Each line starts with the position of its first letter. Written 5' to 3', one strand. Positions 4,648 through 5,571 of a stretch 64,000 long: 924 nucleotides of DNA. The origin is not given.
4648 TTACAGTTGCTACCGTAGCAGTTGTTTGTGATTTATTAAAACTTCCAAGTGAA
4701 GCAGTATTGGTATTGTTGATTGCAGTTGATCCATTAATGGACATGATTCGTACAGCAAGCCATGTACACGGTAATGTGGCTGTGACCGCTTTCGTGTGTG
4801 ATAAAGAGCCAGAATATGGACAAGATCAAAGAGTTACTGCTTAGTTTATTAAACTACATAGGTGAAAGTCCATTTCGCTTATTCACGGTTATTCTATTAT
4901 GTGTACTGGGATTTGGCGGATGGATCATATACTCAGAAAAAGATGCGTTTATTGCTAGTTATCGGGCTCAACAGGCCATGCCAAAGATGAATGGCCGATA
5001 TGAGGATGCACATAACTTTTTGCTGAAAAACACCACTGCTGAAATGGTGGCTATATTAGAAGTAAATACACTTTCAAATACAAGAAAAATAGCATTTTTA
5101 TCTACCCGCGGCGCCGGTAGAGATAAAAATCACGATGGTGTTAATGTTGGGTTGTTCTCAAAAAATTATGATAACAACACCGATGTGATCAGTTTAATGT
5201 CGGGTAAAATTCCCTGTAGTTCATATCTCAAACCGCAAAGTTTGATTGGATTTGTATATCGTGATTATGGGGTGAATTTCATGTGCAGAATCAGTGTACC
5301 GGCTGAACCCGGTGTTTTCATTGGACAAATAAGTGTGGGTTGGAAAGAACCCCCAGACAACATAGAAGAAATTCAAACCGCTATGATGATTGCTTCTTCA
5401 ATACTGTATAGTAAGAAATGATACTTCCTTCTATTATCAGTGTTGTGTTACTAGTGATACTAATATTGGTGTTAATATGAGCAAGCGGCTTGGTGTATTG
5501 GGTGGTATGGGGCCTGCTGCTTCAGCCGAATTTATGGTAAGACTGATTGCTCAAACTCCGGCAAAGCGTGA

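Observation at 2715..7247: Plus-strand envelope cassette: solute-binding protein, Asp/Glu-type symporter, aspartate racemase and PbpG-like DD-endopeptidase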

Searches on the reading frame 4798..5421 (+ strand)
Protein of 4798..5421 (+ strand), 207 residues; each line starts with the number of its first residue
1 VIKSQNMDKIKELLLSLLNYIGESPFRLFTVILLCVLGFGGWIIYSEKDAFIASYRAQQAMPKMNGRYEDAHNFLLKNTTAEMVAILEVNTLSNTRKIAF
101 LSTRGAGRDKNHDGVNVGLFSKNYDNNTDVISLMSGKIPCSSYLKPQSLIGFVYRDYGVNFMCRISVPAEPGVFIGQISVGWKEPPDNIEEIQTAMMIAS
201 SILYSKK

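Call 3: search_protein_families(library=pfam, proteins=[window:4798-5421:+], max_evalue=0.01)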
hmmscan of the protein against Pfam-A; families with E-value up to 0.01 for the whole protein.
window:4798-5421:+ (207 aa): 0 families

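Call 10: search_protein_families(library=ncbifam, proteins=[window:4798-5421:+], max_evalue=0.01)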
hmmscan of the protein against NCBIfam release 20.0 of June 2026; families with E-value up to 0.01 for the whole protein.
window:4798-5421:+ (207 aa): 0 families

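Call 26: search_protein_families(library=phrogs, proteins=[window:4816-5421:+], max_evalue=0.01)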
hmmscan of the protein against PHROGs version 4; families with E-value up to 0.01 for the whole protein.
window:4816-5421:+ (201 aa): 1 family
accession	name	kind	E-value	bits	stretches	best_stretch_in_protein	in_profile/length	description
phrog_31287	-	unknown function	2.6e-16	60.9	1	6-187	16-195/211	-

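Call 27: search_dna_similar(query=window:4816-5418:+, collection=phages, mode=protein, max_rows=25, max_evalue=0.01)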
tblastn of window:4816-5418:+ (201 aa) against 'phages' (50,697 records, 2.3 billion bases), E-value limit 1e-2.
Records with a match: 11; places in all: 11; records where one place covers at least 80% of the query: 7.
Best place of each record, by identity: <60% 11.
By first word of the organism name: Cronobacter 4; Edwardsiella 4; Bacteriophage 1; Citrobacter 1; Vibrio 1.
By host as written in the record: - 3; Cronobacter sakazakii ATCC 29544 2; Cronobacter sakazakii 2; Edwardsiella anguillarum EA011113 2; Citrobacter sp. JL 976 1; Vibrio sp. K1 1.
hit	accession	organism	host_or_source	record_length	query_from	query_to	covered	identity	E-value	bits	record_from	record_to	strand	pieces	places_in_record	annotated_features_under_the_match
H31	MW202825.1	Bacteriophage sp.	Manatee Spring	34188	9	195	93%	29.2%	3e-20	93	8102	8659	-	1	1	hypothetical protein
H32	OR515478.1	Citrobacter phage Ci1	Citrobacter sp. JL 976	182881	1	197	98%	23.0%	2e-5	50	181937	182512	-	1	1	hypothetical protein (x2)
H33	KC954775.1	Cronobacter phage S13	Cronobacter sakazakii ATCC 29544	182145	6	197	96%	22.7%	2e-9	62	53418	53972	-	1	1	hypothetical protein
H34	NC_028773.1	Cronobacter phage S13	Cronobacter sakazakii ATCC 29544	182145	6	197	96%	22.7%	2e-9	62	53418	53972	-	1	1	hypothetical protein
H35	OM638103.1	Cronobacter phage LPCS28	Cronobacter sakazakii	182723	6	197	96%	22.7%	2e-9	62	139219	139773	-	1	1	hypothetical protein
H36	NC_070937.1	Cronobacter phage LPCS28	Cronobacter sakazakii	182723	6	197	96%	22.7%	2e-9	62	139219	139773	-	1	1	hypothetical protein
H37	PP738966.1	Vibrio phage IKEMa6-1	Vibrio sp. K1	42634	11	197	93%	22.3%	4e-7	55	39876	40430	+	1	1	record has no annotation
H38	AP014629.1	Edwardsiella phage GF-2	-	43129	69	194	63%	21.4%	8e-3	42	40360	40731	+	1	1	hypothetical protein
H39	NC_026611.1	Edwardsiella phage GF-2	-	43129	69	194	63%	21.4%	8e-3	42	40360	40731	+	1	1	hypothetical protein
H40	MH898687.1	Edwardsiella phage Edno5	Edwardsiella anguillarum EA011113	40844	69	191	61%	22.0%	9e-3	42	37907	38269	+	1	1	hypothetical protein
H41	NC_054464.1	Edwardsiella phage Edno5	Edwardsiella anguillarum EA011113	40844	69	191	61%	22.0%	9e-3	42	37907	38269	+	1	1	hypothetical protein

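Call 29: get_annotated_region(hit=H33, flank=4000)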
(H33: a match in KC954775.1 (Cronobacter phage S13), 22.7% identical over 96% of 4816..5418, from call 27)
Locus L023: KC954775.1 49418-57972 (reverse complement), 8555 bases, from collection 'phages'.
description: UNVERIFIED: Cronobacter phage S13, complete genome.
organism: Cronobacter phage S13 (NCBI taxid 1327935)
taxonomy: Viruses; Duplodnaviria; Heunggongvirae; Uroviricota; Caudoviricetes; Straboviridae
host: Cronobacter sakazakii ATCC 29544; source: -; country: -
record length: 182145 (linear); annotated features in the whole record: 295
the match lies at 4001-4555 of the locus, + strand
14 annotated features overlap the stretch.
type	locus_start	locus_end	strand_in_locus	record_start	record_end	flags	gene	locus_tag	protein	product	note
CDS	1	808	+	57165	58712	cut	-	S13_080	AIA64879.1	putative precursor of major head subunit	gp23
CDS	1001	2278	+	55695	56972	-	-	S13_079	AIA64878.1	putative precursor of head vertex subunit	gp24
CDS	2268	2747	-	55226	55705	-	-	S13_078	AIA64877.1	hypothetical protein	-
CDS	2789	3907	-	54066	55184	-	-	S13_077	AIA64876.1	hypothetical protein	-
CDS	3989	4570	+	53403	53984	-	-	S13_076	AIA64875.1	hypothetical protein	-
CDS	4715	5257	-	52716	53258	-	-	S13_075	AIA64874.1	hypothetical protein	-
CDS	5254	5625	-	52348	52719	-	-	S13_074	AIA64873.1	hypothetical protein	-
CDS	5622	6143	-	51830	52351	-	-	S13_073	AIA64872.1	hypothetical protein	-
CDS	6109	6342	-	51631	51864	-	-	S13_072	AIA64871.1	hypothetical protein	-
CDS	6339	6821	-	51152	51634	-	-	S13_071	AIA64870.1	putative ribonuclease H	-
CDS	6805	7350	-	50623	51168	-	-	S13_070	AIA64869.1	hypothetical protein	-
CDS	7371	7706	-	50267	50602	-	-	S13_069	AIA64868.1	hypothetical protein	-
CDS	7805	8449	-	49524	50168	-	-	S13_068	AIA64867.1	putative inhibitor of prohead protease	putative inhibitor of prohead protease gp21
CDS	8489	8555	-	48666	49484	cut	-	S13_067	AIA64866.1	putative head outer capsid protein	-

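Call 30: get_annotated_region(hit=H38, flank=4000)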
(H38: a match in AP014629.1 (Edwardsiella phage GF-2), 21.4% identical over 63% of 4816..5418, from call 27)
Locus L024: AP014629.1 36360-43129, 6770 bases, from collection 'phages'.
description: Edwardsiella phage GF-2 DNA, complete sequence.
organism: Edwardsiella phage GF-2 (NCBI taxid 1537091)
taxonomy: Viruses; Duplodnaviria; Heunggongvirae; Uroviricota; Caudoviricetes; Gofduovirus; Gofduovirus GF2
host: -; source: -; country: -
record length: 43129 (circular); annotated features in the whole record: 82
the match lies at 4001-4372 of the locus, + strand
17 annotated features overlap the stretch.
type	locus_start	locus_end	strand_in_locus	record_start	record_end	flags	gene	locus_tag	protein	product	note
CDS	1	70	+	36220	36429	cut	-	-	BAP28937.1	hypothetical protein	GF-2_ORF-66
CDS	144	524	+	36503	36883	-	-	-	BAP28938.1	hypothetical protein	GF-2_ORF-67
CDS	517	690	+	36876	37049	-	-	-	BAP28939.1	hypothetical protein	GF-2_ORF-68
CDS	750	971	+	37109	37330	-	-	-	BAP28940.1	hypothetical protein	GF-2_ORF-69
CDS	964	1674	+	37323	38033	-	-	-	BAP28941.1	putative DNA-binding protein Roi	GF-2_ORF-70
CDS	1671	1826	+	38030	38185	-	-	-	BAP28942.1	hypothetical protein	GF-2_ORF-71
CDS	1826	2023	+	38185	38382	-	-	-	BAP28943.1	hypothetical protein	GF-2_ORF-72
CDS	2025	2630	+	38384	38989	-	-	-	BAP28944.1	putative recombination endonuclease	GF-2_ORF-73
CDS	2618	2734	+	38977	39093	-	-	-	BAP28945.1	hypothetical protein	GF-2_ORF-74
CDS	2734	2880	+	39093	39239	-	-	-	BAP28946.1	hypothetical protein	GF-2_ORF-75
CDS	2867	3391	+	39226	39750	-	-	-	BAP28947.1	putative antitermination protein Q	GF-2_ORF-76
CDS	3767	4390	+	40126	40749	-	-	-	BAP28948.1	hypothetical protein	GF-2_ORF-77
CDS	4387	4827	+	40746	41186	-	-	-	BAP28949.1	putative lysozyme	GF-2_ORF-78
CDS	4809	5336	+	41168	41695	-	-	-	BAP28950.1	hypothetical protein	GF-2_ORF-79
CDS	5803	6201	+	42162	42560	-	-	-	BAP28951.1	hypothetical protein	GF-2_ORF-80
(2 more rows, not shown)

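Call 31: get_annotated_region(hit=H31, flank=5000)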
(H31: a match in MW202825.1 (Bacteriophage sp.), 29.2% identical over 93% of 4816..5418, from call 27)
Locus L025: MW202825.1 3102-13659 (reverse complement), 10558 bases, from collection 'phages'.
description: UNVERIFIED_CONTAM: Bacteriophage sp. isolate ctah5458, complete genome.
organism: Bacteriophage sp. (NCBI taxid 38018)
taxonomy: Viruses
host: -; source: Manatee Spring; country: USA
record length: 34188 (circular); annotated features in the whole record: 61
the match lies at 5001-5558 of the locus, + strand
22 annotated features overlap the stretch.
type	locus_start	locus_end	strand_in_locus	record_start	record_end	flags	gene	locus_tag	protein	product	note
CDS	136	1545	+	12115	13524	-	-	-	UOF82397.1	hypothetical protein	-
CDS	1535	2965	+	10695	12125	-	-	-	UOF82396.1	hypothetical protein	-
CDS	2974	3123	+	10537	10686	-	-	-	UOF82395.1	yvoA-dbD/DNA complex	-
CDS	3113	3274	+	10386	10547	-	-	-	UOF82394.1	hypothetical protein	-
CDS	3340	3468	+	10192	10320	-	-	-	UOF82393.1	hypothetical protein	-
CDS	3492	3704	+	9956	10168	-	-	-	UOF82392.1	cbb3-type cytochrome C oxidase subunit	-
CDS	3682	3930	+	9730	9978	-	-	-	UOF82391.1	hypothetical protein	-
CDS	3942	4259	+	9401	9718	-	-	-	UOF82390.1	hypothetical protein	-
CDS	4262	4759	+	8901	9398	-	-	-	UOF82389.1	complement C1q-like protein 3 roll fold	-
CDS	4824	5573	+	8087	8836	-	-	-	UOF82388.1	hypothetical protein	-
CDS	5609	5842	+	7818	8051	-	-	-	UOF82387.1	hypothetical protein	-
CDS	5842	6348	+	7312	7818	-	-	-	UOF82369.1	hypothetical protein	-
CDS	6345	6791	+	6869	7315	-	-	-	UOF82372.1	lysozyme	-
CDS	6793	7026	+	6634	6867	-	-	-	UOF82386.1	hypothetical protein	-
CDS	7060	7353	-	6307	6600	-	-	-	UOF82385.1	hypothetical protein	-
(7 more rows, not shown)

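Call 32: search_protein_families(library=pfam, proteins=[window:4816-5418:+, L024:3767-4387:+, L023:3989-4567:+, L025:4824-5570:+], max_evalue=10)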
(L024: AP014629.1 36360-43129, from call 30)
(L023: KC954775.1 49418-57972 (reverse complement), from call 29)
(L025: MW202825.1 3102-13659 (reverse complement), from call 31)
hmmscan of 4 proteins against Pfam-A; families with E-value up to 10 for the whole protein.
window:4816-5418:+ (201 aa): 0 families

L024:3767-4387:+ (207 aa): 0 families

L023:3989-4567:+ (193 aa): 0 families

L025:4824-5570:+ (249 aa): 0 families

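Call 37: search_solved_structures(query=A2, max_evalue=10, show_alignments=2)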
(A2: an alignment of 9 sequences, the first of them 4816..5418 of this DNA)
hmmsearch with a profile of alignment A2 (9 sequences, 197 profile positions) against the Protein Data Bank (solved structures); distinct sequences matched with E-value up to 10: 0.

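Call 38: find_homologous_proteins(query=A2, max_evalue=0.001)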
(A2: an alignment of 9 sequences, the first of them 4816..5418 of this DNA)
Query A2 (9 sequences) (201 aa, profile of the alignment): 613 proteins with E <= 0.001 among 5082 candidates; the best 120 are listed.
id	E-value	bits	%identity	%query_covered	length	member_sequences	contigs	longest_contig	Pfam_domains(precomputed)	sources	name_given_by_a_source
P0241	7.8e-92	324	77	100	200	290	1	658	-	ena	-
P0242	4.8e-91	322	78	100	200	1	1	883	-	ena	-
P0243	7.1e-91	321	79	100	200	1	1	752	-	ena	-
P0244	7.4e-91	321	75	100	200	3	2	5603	-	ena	-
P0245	1.0e-90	321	81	100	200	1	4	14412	-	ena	-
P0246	1.3e-90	320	81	100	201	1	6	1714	-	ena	-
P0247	1.4e-90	320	79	100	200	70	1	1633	-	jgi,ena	jgi:hypothetical protein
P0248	1.6e-90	320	81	100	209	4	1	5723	-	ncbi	-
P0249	2.1e-90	320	78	100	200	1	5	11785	-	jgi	-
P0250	2.1e-90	320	78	100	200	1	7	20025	-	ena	-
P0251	3.0e-90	319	82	100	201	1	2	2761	-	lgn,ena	-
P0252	3.2e-90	319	75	100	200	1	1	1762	-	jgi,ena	-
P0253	3.9e-90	319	78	100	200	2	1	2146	-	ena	-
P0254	4.4e-90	319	79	100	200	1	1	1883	-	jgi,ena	jgi:hypothetical protein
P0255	4.5e-90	319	77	100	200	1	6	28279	-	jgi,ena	jgi:hypothetical protein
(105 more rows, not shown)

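Call 48: search_protein_representatives(protein=window:4816-5418:+)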
Query: 201 residues. Proteins with E-value up to 0.001 (for the whole library): 98; up to 1e-10: 27; up to 1e-30: 6. The best 98 are listed.
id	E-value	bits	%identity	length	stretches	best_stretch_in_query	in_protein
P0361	5.9e-70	251.2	58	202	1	1-201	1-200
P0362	2.9e-45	170.7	46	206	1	4-198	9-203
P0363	2.2e-44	167.8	45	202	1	2-181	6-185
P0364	3.2e-36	141.1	67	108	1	1-100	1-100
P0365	3.5e-33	131.2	80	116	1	1-76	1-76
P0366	2.3e-32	128.6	52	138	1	4-126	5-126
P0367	1.2e-28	116.5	43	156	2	111-199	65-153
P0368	8.9e-26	107.1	68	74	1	128-201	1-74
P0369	1.2e-25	106.7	51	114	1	4-106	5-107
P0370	8.8e-24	100.6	52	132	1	1-100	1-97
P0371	1.5e-21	93.3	41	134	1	8-133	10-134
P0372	1.9e-21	92.9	45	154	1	8-122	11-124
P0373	2.2e-21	92.8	31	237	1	8-195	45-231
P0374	7.1e-20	87.8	39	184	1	10-146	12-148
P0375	3.2e-19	85.7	31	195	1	14-195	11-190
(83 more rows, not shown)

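Call 50: search_solved_structures(query=A4, max_evalue=10, show_alignments=3)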
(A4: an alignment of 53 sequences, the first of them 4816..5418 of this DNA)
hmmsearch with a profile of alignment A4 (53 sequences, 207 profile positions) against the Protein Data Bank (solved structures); distinct sequences matched with E-value up to 10: 10.
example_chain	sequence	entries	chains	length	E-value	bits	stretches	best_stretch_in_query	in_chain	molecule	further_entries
6ohj_A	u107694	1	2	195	0.15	14.5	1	45-88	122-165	Debrominase Bmp8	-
6ohi_A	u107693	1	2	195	0.15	14.4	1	45-88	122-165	Debrominase Bmp8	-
8za9_C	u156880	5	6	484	0.19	14.2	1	30-64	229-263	Butyrophilin subfamily 3 member A1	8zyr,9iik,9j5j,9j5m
8zjy_F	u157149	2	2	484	0.19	14.1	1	30-64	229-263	Butyrophilin subfamily 3 member A1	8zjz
8zhr_F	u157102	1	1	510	0.2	14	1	30-64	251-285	Butyrophilin subfamily 3 member A1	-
9jqp_A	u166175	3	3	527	0.21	14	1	30-64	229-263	Butyrophilin subfamily 3 member A1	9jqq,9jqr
8zk1_F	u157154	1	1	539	0.22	13.9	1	30-64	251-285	Butyrophilin subfamily 3 member A1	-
8zjx_F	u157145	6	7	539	0.22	13.9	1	30-64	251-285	Butyrophilin subfamily 3 member A1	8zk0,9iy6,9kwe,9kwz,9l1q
2v33_A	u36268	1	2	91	0.5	12.8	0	160-186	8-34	E1 ENVELOPE GLYCOPROTEIN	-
6kls_C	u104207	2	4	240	0.74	12.2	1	23-53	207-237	Cytochrome c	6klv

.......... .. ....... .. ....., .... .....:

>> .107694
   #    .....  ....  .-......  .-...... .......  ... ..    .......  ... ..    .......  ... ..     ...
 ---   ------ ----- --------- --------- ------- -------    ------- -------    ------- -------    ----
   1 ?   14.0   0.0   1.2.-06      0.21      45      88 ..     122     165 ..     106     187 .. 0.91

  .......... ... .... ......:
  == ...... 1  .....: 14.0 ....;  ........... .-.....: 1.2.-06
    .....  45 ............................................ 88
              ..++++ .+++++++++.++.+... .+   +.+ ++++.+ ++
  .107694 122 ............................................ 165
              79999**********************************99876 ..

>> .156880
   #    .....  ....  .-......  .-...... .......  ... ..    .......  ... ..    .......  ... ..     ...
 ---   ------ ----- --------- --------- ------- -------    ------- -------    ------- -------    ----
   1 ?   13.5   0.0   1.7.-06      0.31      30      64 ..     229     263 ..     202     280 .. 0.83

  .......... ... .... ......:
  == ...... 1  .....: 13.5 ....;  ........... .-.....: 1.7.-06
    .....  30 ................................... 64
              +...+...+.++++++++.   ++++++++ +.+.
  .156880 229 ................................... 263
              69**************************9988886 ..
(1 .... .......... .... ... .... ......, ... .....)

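Call 52: search_protein_families(library=pfam, alignment_id=A4, max_evalue=1)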
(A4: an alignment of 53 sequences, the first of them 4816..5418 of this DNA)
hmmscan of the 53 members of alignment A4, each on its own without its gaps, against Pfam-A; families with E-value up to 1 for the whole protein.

A. member 1, window:4816-5418:+ (201 aa): 0 families

B. families by the number of members that match (of 53 scanned): 29 families (the first 25 are shown)
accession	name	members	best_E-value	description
PF17203.10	sCache_3_2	2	0.15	Single cache domain 3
PF24011.1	DUF7325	1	0.0073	Family of unknown function (DUF7325)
PF14325.12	DUF4383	1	0.0081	Domain of unknown function (DUF4383)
PF21006.2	NHase_beta_N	1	0.015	Nitrile hydratase beta subunit, N-terminal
PF09125.15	COX2-transmemb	1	0.02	Cytochrome C oxidase subunit II, transmembrane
PF23512.1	Microp_apicomplexa_8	1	0.02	Apicomplexa microprotein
PF06028.17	DUF915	1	0.065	Alpha/beta hydrolase of unknown function (DUF915)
PF01734.28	Patatin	1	0.066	Patatin-like phospholipase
PF03664.19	Glyco_hydro_62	1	0.069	Glycosyl hydrolase family 62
PF19762.4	DUF6249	1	0.073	Domain of unknown function (DUF6249)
PF22739.2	NA-iREase3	1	0.087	NACHT-associated inactive Restriction Endonuclease 2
PF15714.11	SpoVT_C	1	0.094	Stage V sporulation protein T C-terminal, transcription factor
PF15122.11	TMEM206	1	0.098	TMEM206 protein family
PF02983.19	Pro_Al_protease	1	0.12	Alpha-lytic protease prodomain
PF23210.1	HEAT_Maestro_2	1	0.13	MROH2B-like, HEAT repeats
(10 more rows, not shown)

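Call 53: predict_structure(alignment_id=A3)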
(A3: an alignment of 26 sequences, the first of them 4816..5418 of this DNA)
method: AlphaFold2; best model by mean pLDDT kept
length: 201 residues; sequences in the alignment: 26
mean_pLDDT: 49.3   pTM: 0.39
mean pLDDT of the five models: 49.3, 47.2, 46.3, 42.0, 41.2
residues with pLDDT >= 90: 0; 70-90: 17; 50-70: 75; < 50: 109
segments of 3 or more residues with pLDDT < 50: 39-44, 46-58, 112-201
pLDDT, mean of each block of 10 residues (from residue 1): 68 66 69 57 45 41 66 59 57 68 71 37 28 35 44 38 35 34 40 31 29
secondary structure, 60 per line:
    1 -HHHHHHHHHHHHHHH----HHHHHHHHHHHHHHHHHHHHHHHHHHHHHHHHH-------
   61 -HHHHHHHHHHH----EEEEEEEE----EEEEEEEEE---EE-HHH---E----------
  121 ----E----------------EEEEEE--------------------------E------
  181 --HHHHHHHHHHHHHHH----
elements in order: H2-16 H21-53 H62-72 E77-84 E89-97 E142-147 H183-197

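Call 61: get_annotated_region(hit=H37, flank=3000)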
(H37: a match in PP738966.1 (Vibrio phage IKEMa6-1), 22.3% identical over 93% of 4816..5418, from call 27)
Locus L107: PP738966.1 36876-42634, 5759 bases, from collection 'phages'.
description: UNVERIFIED_ORG: Vibrio phage IKEMa6-1, complete genome.
organism: Vibrio phage IKEMa6-1 (NCBI taxid 3143135)
taxonomy: Viruses; Duplodnaviria; Heunggongvirae; Uroviricota; Caudoviricetes
host: Vibrio sp. K1; source: water; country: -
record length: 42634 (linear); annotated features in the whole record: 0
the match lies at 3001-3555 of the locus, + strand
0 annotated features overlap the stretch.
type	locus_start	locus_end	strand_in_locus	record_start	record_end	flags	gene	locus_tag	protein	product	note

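Call 64: predict_structure(alignment_id=A4)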
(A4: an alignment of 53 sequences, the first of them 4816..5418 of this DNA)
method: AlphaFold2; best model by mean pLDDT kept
length: 201 residues; sequences in the alignment: 53
mean_pLDDT: 96.2   pTM: 0.83
mean pLDDT of the five models: 96.2, 95.9, 95.6, 95.5, 95.3
residues with pLDDT >= 90: 195; 70-90: 6; 50-70: 0; < 50: 0
segments of 3 or more residues with pLDDT < 50: none
pLDDT, mean of each block of 10 residues (from residue 1): 94 93 96 98 95 94 98 98 97 97 97 95 97 96 93 98 97 98 98 96 76
secondary structure, 60 per line:
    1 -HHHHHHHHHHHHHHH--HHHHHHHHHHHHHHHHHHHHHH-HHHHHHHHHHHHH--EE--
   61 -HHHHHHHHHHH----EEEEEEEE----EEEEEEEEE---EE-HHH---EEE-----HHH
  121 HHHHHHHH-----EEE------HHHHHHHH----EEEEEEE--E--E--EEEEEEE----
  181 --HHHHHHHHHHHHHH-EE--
elements in order: H2-16 H19-40 H42-54 H62-72 E77-84 E89-97 E110-112 H118-128 E134-136 H143-150 E155-161 E170-176 H183-196

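Call 68: fold_search(model_id=the predicted structure, library=pdb)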
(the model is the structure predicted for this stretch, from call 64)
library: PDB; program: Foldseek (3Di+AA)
matches with E <= 10: 1054; with E <= 0.001: 133
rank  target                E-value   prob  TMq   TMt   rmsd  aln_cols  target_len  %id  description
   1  6oei                  2.4e-05  1.00  0.43  0.37  21.8       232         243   11  Yeast Spc42 N-terminal coiled-coil fused to PDB: 3K2N (released 2019-04-24)
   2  2zmf_A                6.1e-05  1.00  0.43  0.48   4.7       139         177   14  Crystal structure of the C-terminal GAF domain of human phosphodiesterase 10A (released 2008-04-29)
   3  6px4_B                7.4e-05  1.00  0.49  0.67   4.1       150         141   13  Crystal structure of the complex between periplasmic domains of antiholin RI and holin T from T4 phage, in H32 (released 2020-06-24)
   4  6pxe_F                7.8e-05  1.00  0.50  0.63   6.8       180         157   12  Crystal structure of the complex between periplasmic domains of antiholin RI and holin T from T4 phage, in P21 (released 2020-06-24)
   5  6pxe_B                9.4e-05  1.00  0.46  0.62   4.6       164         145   13  Crystal structure of the complex between periplasmic domains of antiholin RI and holin T from T4 phage, in P21 (released 2020-06-24)
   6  3s7o                  1.0e-04  1.00  0.48  0.32  12.4       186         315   13  Crystal Structure of the Infrared Fluorescent D207H variant of Deinococcus Bacteriophytochrome chromophore binding domai (released 2011-12-21)
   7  6t3l_A                1.1e-04  1.00  0.46  0.31   5.1       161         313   10  PAS-GAF fragment from Deinococcus radiodurans phytochrome in dark state (released 2020-04-08)
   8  3s7n                  1.1e-04  1.00  0.45  0.30   4.9       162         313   10  Crystal Structure of the alternate His 207 conformation of the Infrared Fluorescent D207H variant of Deinococcus Bacteri (released 2011-12-21)
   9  8u63_A                1.1e-04  1.00  0.49  0.22  11.7       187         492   11  Cryo-EM structure of PsBphP in Pfr state, Dimer of Dimers PSM only (released 2024-08-21)
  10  8u64_A                1.1e-04  1.00  0.51  0.23   7.1       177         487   12  Cryo-EM structure of PsBphP in Pfr state, medial PSM only (released 2024-08-21)
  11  4o8g                  1.1e-04  1.00  0.43  0.29   8.5       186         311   10  Structure of Infrared Fluorescent Protein 1.4 (released 2014-10-01)
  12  3k2n_A                1.2e-04  1.00  0.46  0.51   4.3       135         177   11  The crystal structure of sigma-54-dependent transcriptional regulator domain from Chlorobium Tepidum TLS (released 2010-01-19)
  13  5c5k_B                1.2e-04  1.00  0.47  0.21  11.7       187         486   11  Structure of the Pfr form of a canonical phytochrome (released 2016-02-17)
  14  2qyb                  1.3e-04  1.00  0.44  0.56   4.5       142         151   18  Crystal structure of the GAF domain region of putative membrane protein from Geobacter sulfurreducens PCA (released 2007-08-28)
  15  6psk_T                1.4e-04  1.00  0.48  0.64   4.2       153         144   13  Crystal structure of the complex between periplasmic domains of antiholin RI and holin T from T4 phage, in P6522 (released 2020-06-24)
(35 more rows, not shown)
